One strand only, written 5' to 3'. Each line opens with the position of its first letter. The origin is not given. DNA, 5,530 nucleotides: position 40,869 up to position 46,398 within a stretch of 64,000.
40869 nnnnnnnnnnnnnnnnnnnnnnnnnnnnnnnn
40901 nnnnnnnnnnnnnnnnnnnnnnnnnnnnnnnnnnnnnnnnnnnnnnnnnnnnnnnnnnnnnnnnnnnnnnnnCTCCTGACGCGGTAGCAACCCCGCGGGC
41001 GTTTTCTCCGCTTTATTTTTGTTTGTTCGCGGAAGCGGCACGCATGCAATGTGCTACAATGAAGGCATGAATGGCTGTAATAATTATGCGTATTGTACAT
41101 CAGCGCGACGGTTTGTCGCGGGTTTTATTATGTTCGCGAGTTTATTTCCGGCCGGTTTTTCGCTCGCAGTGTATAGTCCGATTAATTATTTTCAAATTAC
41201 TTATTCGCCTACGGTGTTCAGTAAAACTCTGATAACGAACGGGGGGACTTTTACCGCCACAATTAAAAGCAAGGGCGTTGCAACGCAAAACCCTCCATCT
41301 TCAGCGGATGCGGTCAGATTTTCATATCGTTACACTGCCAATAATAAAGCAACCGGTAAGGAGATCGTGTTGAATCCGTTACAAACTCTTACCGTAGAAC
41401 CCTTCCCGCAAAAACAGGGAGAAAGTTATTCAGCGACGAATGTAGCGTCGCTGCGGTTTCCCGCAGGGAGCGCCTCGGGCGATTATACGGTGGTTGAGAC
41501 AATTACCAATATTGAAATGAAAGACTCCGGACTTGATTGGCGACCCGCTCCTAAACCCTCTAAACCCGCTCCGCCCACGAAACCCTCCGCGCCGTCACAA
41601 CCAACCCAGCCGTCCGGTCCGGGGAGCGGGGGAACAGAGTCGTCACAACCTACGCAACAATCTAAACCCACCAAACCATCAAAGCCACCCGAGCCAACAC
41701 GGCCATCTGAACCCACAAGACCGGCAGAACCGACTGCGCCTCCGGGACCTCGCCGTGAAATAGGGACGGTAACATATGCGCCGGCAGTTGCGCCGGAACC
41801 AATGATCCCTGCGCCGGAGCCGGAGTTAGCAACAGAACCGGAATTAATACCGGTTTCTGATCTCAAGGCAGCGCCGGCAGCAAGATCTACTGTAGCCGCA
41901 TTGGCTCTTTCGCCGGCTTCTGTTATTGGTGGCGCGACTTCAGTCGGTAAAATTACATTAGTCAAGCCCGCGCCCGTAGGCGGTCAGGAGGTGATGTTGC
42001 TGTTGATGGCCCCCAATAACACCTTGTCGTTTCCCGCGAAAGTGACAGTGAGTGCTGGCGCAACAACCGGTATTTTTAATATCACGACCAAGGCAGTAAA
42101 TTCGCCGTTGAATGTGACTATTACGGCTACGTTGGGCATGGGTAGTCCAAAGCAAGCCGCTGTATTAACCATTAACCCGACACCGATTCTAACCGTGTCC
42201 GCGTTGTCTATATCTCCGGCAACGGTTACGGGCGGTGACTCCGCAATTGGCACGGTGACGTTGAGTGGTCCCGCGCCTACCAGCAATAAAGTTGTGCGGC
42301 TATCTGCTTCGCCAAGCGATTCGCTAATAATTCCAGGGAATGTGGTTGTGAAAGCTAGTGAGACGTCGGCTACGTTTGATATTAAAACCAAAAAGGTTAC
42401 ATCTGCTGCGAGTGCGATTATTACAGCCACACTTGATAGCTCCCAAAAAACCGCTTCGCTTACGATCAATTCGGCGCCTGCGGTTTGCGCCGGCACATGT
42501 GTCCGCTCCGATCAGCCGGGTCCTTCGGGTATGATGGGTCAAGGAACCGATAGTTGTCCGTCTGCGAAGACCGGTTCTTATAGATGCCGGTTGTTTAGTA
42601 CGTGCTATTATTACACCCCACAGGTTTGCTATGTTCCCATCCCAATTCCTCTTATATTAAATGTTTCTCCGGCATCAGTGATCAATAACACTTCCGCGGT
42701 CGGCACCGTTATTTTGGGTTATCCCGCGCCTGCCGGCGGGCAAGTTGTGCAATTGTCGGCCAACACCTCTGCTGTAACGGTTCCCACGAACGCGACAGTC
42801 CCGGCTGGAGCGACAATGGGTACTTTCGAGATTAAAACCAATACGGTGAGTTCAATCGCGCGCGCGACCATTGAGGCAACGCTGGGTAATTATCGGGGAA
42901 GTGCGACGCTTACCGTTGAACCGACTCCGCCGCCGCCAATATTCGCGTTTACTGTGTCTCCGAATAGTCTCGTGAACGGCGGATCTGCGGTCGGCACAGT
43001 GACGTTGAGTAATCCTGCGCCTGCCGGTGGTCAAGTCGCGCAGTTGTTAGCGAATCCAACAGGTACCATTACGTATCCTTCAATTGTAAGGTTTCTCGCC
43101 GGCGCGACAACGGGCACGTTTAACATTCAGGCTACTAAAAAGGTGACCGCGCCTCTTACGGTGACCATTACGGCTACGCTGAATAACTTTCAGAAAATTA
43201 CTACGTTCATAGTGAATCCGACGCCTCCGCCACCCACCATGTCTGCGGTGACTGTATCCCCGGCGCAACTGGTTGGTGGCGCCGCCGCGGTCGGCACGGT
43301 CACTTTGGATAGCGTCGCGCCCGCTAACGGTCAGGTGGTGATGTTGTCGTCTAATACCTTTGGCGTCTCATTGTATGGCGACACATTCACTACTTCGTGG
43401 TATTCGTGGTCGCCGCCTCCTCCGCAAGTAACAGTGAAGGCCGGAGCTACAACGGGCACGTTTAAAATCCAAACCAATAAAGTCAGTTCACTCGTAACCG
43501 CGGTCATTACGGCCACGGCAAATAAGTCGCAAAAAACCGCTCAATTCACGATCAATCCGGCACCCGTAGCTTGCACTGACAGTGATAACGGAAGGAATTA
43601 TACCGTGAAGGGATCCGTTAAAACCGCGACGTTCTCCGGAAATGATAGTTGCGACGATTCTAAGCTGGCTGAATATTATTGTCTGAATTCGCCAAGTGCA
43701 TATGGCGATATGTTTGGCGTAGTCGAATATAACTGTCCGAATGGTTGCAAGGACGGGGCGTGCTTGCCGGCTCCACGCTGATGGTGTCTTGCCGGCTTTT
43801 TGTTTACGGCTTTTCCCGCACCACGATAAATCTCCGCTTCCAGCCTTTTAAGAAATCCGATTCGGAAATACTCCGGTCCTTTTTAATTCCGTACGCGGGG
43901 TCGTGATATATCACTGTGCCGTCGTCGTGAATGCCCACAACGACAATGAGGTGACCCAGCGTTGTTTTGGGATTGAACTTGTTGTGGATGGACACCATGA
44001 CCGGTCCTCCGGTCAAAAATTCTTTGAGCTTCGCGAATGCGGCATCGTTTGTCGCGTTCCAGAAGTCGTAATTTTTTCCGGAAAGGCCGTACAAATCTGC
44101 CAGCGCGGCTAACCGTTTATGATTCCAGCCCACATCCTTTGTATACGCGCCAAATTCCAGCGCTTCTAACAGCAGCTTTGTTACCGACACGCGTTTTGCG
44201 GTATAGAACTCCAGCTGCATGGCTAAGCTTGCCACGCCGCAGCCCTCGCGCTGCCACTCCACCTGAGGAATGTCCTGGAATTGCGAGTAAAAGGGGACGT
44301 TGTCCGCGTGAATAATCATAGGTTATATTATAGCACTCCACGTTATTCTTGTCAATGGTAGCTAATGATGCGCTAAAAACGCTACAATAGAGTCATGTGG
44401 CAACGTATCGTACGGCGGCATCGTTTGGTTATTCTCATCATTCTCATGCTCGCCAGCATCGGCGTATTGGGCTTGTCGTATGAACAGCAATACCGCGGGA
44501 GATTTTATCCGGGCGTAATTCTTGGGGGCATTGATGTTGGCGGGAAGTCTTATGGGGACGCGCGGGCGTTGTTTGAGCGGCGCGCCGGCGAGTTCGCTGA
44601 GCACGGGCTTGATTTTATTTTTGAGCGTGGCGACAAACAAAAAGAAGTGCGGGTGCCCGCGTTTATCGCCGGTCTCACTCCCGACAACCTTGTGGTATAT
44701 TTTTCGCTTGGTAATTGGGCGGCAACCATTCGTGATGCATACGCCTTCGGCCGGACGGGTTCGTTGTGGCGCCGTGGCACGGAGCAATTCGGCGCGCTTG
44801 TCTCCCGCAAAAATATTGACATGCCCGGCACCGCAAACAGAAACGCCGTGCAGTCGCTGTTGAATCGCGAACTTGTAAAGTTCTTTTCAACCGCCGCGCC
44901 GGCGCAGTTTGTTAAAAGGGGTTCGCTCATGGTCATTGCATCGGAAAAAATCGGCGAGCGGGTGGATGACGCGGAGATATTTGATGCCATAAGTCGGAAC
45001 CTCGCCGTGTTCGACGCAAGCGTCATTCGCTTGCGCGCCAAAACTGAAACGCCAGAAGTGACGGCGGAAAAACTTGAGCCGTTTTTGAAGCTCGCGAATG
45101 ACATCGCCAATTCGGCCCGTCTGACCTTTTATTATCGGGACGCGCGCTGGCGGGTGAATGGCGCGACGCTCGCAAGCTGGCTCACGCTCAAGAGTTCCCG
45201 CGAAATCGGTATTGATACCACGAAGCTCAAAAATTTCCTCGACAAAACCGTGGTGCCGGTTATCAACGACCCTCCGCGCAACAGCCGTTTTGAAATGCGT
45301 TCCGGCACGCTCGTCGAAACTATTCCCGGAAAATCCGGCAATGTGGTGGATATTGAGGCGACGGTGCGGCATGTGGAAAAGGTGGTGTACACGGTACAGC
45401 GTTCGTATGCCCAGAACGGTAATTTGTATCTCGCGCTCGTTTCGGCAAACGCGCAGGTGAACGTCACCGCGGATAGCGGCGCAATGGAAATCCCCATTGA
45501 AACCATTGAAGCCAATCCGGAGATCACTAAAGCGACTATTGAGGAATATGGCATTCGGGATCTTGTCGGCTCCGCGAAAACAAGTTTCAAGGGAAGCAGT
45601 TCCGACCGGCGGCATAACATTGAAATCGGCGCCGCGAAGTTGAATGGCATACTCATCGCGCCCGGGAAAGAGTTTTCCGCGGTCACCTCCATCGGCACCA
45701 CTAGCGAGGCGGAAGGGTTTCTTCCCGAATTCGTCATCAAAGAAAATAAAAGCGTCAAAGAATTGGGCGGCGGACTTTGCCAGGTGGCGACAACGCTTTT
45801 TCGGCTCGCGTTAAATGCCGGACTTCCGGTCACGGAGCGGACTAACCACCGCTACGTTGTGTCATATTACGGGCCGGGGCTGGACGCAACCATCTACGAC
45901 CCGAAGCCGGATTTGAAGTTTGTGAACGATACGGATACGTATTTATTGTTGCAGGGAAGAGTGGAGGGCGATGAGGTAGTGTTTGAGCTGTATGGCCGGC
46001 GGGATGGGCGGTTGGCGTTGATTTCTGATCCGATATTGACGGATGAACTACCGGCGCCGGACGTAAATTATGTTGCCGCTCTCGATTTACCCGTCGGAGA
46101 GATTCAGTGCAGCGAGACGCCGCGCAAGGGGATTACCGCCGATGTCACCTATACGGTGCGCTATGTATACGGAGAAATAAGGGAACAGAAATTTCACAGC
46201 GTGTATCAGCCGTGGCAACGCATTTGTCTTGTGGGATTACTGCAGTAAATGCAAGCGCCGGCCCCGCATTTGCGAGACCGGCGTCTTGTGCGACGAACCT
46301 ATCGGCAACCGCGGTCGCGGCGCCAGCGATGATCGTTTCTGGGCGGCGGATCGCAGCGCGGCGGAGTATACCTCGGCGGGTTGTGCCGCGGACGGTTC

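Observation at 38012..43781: Surface-protein cluster: small secreted protein, 890-aa Cys-rich HMEEC-repeat protein and 920-aa Ig-repeat protein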

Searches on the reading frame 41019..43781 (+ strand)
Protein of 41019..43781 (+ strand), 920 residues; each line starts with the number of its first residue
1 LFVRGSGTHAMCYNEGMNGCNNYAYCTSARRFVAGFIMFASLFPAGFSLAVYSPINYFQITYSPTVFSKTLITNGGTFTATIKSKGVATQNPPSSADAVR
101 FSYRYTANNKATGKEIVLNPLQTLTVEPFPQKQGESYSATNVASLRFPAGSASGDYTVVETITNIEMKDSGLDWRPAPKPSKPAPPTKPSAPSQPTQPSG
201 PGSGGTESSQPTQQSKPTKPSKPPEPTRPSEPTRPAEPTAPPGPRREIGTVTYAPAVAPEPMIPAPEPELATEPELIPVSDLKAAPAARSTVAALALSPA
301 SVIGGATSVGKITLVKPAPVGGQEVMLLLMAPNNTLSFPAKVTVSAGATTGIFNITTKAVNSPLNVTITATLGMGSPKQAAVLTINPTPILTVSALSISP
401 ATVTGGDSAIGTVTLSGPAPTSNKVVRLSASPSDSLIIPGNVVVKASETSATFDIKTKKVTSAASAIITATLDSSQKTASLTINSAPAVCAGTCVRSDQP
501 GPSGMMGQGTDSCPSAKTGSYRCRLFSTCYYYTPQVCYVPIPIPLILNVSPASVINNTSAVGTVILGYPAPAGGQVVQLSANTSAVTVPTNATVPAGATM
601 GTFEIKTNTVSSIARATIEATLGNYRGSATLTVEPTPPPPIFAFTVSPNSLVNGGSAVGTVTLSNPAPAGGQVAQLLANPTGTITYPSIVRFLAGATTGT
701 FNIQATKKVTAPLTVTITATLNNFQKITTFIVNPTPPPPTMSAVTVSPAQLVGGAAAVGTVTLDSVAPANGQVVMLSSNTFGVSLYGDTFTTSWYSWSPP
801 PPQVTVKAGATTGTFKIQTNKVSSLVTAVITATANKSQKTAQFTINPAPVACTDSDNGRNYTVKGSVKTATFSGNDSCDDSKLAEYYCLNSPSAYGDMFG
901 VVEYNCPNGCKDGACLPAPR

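Call 3: search_protein_families(library=pfam, proteins=[window:41019-43781:+], max_evalue=1)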
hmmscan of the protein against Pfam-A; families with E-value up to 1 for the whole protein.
window:41019-43781:+ (920 aa): 1 family
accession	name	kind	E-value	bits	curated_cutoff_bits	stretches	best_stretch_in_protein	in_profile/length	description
PF14059.11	DUF4251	-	0.00094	19.7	27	1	761-847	21-111/133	Domain of unknown function (DUF4251)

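Call 4: search_protein_families(library=ncbifam, proteins=[window:41019-43781:+], max_evalue=1)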
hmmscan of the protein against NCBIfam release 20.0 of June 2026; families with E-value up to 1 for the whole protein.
window:41019-43781:+ (920 aa): 0 families

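Call 8: search_solved_structures(query=window:41019-43781:+, max_evalue=1)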
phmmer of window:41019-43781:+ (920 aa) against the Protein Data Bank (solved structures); distinct sequences matched with E-value up to 1: 2.
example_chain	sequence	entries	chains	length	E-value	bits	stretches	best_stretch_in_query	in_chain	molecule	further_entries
8y6v_B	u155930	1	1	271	0.011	17.3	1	108-244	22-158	gp35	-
6jpd_A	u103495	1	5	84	0.34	12.3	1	791-840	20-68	Receptor-interacting serine/threonine-protein kinase 3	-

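Call 65: predict_structure(alignment_id=A4)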
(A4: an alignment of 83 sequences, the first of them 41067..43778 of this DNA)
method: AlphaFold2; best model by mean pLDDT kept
length: 904 residues; sequences in the alignment: 83
mean_pLDDT: 76.5   pTM: 0.38
mean pLDDT of the five models: 76.5, 75.4, 75.3, 73.6, 73.6
residues with pLDDT >= 90: 485; 70-90: 142; 50-70: 42; < 50: 235
segments of 3 or more residues with pLDDT < 50: 1-6, 23-36, 165-225, 243-270, 473-525, 775-781, 836-838, 842-904
pLDDT, mean of each block of 10 residues (from residue 1): 46 58 45 49 91 92 95 85 93 94 91 92 95 94 93 85 49 32 32 32 40 39 57 92 43 35 41 86 93 96 90 81 94 95 92 90 95 93 92 95 89 96 96 94 92 97 94 45 39 36 34 35 59 93 95 91 97 97 96 91 95 94 93 92 96 91 93 95 94 92 95 93 93 92 95 92 84 52 77 94 91 95 96 63 43 33 35 32 31 38 35
secondary structure, 60 per line:
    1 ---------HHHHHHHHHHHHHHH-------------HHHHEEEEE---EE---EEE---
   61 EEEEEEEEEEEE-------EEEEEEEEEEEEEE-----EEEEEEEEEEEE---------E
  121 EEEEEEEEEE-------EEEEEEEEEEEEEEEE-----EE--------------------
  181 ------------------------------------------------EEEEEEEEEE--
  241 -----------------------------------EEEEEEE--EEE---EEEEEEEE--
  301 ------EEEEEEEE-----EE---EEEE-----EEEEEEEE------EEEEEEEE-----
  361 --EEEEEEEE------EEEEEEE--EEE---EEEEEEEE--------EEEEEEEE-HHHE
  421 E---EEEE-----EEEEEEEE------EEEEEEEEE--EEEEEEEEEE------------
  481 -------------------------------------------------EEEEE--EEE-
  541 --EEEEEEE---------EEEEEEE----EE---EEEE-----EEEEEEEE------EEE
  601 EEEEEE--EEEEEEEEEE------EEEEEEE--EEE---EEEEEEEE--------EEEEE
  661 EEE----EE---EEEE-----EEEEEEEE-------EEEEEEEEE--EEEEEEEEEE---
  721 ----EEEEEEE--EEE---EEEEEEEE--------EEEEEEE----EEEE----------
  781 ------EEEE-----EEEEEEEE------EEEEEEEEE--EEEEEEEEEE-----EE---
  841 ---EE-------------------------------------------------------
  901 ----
elements in order (helices of 4 or more, strands of 3 or more residues): H10-24 H38-41 E42-46 E55-57 E61-72 E80-93 E99-110 E120-130 E138-153 E229-238 E276-282 E285-287 E291-298 E307-314 E325-328 E334-341 E348-355 E363-370 E377-383 E386-388 E392-399 E408-415 E425-428 E434-441 E448-456 E459-468 E530-534 E537-539 E543-549 E559-565 E575-578 E584-591 E598-606 E609-618 E625-631 E634-636 E640-647 E656-663 E673-676 E682-689 E697-705 E708-717 E725-731 E734-736 E740-747 E756-762 E767-770 E787-790 E796-803 E810-818 E821-830
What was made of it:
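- On Ig-like tandem-repeat surface proteins (for B): AF2 gives five all-beta domains with pLDDT above 90 (call 65).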

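Call 68: fold_search(model_id=the predicted structure, library=pdb)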
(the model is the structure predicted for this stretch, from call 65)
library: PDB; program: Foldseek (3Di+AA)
matches with E <= 10: 1992; with E <= 0.001: 269
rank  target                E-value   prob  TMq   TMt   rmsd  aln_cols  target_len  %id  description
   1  7som_D                1.1e-18  1.00  0.15  0.10  44.9       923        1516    9  Ciliary C2 central pair apparatus isolated from Chlamydomonas reinhardtii (released 2022-04-13)
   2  9ijj_C                2.0e-18  1.00  0.15  0.14  43.9       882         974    9  In situ structure of the central apparatus in mouse sperm axoneme. (released 2025-06-04)
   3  7sqc_2B               2.5e-17  1.00  0.19  0.22  58.7       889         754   10  Ciliary C1 central pair apparatus isolated from Chlamydomonas reinhardtii (released 2022-04-13)
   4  9ijj_O                3.1e-17  1.00  0.17  0.13  74.7      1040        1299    9  In situ structure of the central apparatus in mouse sperm axoneme. (released 2025-06-04)
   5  7sqc_2A               4.6e-17  1.00  0.20  0.23  57.7       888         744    9  Ciliary C1 central pair apparatus isolated from Chlamydomonas reinhardtii (released 2022-04-13)
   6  9ijj_h                1.3e-16  1.00  0.16  0.11  36.8       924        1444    9  In situ structure of the central apparatus in mouse sperm axoneme. (released 2025-06-04)
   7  9ijj_4J               2.6e-16  1.00  0.13  0.16  50.7       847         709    9  In situ structure of the central apparatus in mouse sperm axoneme. (released 2025-06-04)
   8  9ijj_4G               3.8e-16  1.00  0.15  0.05  50.5       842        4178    9  In situ structure of the central apparatus in mouse sperm axoneme. (released 2025-06-04)
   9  9ijj_4I               6.2e-16  1.00  0.17  0.07  54.9       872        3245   11  In situ structure of the central apparatus in mouse sperm axoneme. (released 2025-06-04)
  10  3b43                  1.4e-14  1.00  0.19  0.27  50.7       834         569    9  I-band fragment I65-I70 from titin (released 2008-01-22)
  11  8wa2_A                1.7e-14  1.00  0.16  0.09  33.5       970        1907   12  cryo-EM structure of native mastigonemes isolated from Chlamydomonas reinhardtii at 3.0 angstrom resolution (released 2024-04-10)
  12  4u48                  2.0e-14  1.00  0.11  0.08  31.7       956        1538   10  Crystal structure of Salmonella alpha-2-macroglobulin (released 2014-09-17)
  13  5a42                  2.2e-14  1.00  0.12  0.08  32.2       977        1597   10  Cryo-EM single particle 3D reconstruction of the native conformation of E. coli alpha-2-macroglobulin (ECAM) (released 2015-07-29)
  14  9ijj_4H               2.3e-14  1.00  0.18  0.06  54.9       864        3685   11  In situ structure of the central apparatus in mouse sperm axoneme. (released 2025-06-04)
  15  8wa2_D                3.5e-14  1.00  0.16  0.10  33.2       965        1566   12  cryo-EM structure of native mastigonemes isolated from Chlamydomonas reinhardtii at 3.0 angstrom resolution (released 2024-04-10)
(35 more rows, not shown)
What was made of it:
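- On Ig-like tandem-repeat surface proteins (for B): Foldseek gives E 1e-18 to 1e-11 against titin, alpha-2-macroglobulin and ciliary Ig arrays (call 68).
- Closest known: Fibrillar surface proteins of monoderm bacteria. Same: The layout matches: an N-terminal anchor or signal, a Pro-rich wall-spanning segment, five Ig-like beta-sandwich repeats and a Cys-rich end (calls 65, 68).
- B has the usual layout of a fibrillar adhesin: anchor, Pro-rich stalk, Ig-like repeats and a Cys-rich tip (calls 65, 68).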

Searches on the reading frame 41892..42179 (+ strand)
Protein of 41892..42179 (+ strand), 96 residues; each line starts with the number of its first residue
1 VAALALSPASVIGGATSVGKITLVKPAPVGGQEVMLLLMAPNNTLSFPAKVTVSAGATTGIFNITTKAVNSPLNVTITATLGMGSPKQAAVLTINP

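Call 71: search_solved_structures(query=A5, max_evalue=1)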
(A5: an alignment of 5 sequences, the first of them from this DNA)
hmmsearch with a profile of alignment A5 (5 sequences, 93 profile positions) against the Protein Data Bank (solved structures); distinct sequences matched with E-value up to 1: 0.
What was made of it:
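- On Ig-like tandem-repeat surface proteins (for B): No PDB sequence relative was found (call 71).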

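Call 72: search_protein_families(library=pfam, proteins=[window:41892-42179:+], max_evalue=1)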
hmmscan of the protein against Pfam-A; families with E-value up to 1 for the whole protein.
seq(96 aa): 1 family
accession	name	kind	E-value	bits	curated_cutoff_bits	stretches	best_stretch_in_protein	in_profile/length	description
PF10633.15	NPCBM_assoc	-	0.03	14.9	24.4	1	39-68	46-75/78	NPCBM-associated, NEW3 domain of alpha-galactosidase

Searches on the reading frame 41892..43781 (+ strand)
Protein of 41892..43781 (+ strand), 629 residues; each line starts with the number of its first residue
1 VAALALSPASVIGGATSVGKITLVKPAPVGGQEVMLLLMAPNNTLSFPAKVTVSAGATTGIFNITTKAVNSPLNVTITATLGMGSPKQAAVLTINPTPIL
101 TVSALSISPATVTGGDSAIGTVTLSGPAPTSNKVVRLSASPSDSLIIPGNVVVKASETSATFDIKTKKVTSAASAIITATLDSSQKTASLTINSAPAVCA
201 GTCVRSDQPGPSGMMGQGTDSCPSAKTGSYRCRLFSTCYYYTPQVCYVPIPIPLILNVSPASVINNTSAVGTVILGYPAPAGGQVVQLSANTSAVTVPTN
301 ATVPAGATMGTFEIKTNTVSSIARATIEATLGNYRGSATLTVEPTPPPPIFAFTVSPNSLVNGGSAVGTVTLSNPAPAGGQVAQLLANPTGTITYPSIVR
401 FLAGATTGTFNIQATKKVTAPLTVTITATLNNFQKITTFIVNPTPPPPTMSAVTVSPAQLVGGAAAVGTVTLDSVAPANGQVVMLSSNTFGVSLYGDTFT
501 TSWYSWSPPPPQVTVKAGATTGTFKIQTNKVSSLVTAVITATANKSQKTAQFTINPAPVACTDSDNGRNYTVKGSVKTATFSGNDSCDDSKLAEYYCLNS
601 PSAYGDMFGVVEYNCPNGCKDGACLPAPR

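Call 17: find_homologous_proteins(query=window:41892-43781:+, max_evalue=0.001)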
Query window:41892-43781:+ (629 aa): 1485 proteins with E <= 0.001 among 8000 candidates; the best 120 are listed.
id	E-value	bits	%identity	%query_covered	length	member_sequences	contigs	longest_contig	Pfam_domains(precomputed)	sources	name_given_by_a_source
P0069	0.0e+0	1323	100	100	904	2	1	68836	-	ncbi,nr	ncbi:MAG: hypothetical protein Q7R85_04160 [bacterium]|nr:hypothetical protein [bacterium]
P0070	1.0e-260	885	55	89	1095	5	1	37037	-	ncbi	-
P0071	1.8e-130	455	45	71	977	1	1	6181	-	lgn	-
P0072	1.8e-107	379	42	31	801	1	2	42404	-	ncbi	ncbi:MAG: hypothetical protein V1729_05170 [Candidatus Woesearchaeota archaeon]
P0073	8.0e-95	337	42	89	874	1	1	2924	-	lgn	-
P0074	1.8e-92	329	40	68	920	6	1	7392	PF10102.15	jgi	jgi:hypothetical protein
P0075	1.4e-91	326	45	60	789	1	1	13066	-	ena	-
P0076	4.7e-90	321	35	92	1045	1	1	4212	-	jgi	jgi:hypothetical protein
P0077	1.0e-86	310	35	88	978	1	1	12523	PF13360.14,PF25292.1,PF13570.14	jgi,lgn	-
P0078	6.5e-78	281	33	89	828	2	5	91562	-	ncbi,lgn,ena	-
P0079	1.5e-76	277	31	72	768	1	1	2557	-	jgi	jgi:hypothetical protein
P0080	2.4e-76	276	35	73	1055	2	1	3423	PF00754.32,PF02018.24,PF24135.2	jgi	jgi:hypothetical protein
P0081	4.6e-76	275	33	87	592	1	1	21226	-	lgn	-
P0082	1.0e-75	274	33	88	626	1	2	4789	-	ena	-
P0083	2.9e-75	272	35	88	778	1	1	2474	-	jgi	jgi:hypothetical protein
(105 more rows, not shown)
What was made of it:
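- Closest known: Fibrillar surface proteins of monoderm bacteria. Different: The repeat is an unannotated family of its own with more than 1,485 members (call 17).
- Checked: NCBI annotates the third from the ATG at 41067, giving 904 aa (P0069, call 17).
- The repeat of B occurs in more than 1,485 proteins from many phyla with many different partner domains, so it is a generic building block (call 17).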

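Call 19: find_encoding_contigs(protein=P0069, flank=10000, max_places=3)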
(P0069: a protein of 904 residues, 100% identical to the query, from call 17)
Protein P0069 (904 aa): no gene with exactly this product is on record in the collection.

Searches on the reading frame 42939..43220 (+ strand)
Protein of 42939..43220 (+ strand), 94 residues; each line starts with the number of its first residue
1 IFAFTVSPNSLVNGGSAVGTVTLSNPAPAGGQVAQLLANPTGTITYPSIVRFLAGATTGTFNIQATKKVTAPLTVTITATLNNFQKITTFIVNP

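Call 72: search_protein_families(library=pfam, proteins=[window:42939-43220:+], max_evalue=1)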
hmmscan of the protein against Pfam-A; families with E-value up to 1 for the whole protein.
seq(94 aa): 1 family
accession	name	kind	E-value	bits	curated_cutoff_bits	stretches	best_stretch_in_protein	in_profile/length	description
PF20579.4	LapA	-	0.1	13.4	27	0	59-85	3-29/99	LapA domain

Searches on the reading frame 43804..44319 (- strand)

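Call 3: search_protein_families(library=pfam, proteins=[window:43804-44319:-], max_evalue=1)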
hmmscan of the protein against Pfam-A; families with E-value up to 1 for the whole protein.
window:43804-44319:- (171 aa): 5 families
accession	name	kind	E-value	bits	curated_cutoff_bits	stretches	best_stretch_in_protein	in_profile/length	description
PF13529.12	Peptidase_C39_2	-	2e-15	58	24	1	7-142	2-143/143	Peptidase_C39 like family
PF12385.14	Peptidase_C70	-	1.8e-09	38.1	19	1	13-152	3-134/141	Papain-like cysteine protease AvrRpt2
PF03412.21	Peptidase_C39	-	4.2e-06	27.1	22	1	23-170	9-131/133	Peptidase C39 family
PF09778.15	Guanylate_cyc_2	-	0.11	12.3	28.1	1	118-152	158-192/212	Guanylylate cyclase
PF21646.3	ACTMAP-like_C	-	0.16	12.8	27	1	23-112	7-97/121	Actin maturation protease-like, C-terminal domain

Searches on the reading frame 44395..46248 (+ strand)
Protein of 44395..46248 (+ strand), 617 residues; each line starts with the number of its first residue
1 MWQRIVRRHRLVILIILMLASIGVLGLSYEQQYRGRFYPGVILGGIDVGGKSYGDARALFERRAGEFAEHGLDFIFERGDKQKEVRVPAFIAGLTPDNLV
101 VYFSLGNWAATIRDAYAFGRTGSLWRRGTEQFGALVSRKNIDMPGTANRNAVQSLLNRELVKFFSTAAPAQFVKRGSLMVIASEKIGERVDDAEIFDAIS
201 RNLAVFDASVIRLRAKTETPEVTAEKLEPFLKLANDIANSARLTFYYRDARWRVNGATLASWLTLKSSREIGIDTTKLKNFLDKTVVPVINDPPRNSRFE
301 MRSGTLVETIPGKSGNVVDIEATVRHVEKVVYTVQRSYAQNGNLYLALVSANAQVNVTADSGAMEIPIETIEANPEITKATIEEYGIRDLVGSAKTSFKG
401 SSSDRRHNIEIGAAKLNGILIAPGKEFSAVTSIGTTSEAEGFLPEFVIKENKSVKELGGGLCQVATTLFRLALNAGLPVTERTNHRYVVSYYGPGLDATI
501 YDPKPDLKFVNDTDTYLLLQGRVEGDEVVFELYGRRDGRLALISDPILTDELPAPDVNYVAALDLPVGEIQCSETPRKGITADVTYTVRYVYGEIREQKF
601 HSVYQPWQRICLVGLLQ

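Call 3: search_protein_families(library=pfam, proteins=[window:44395-46248:+], max_evalue=1)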
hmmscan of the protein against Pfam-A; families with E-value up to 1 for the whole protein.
window:44395-46248:+ (617 aa): 2 families
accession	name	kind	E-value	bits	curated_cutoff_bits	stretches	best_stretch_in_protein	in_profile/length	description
PF04294.18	VanW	-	1.8e-40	137.9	27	1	405-533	2-130/130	VanW like protein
PF12229.13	PG_binding_4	-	2.3e-12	47.5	22.1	2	270-331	49-108/117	Putative peptidoglycan binding domain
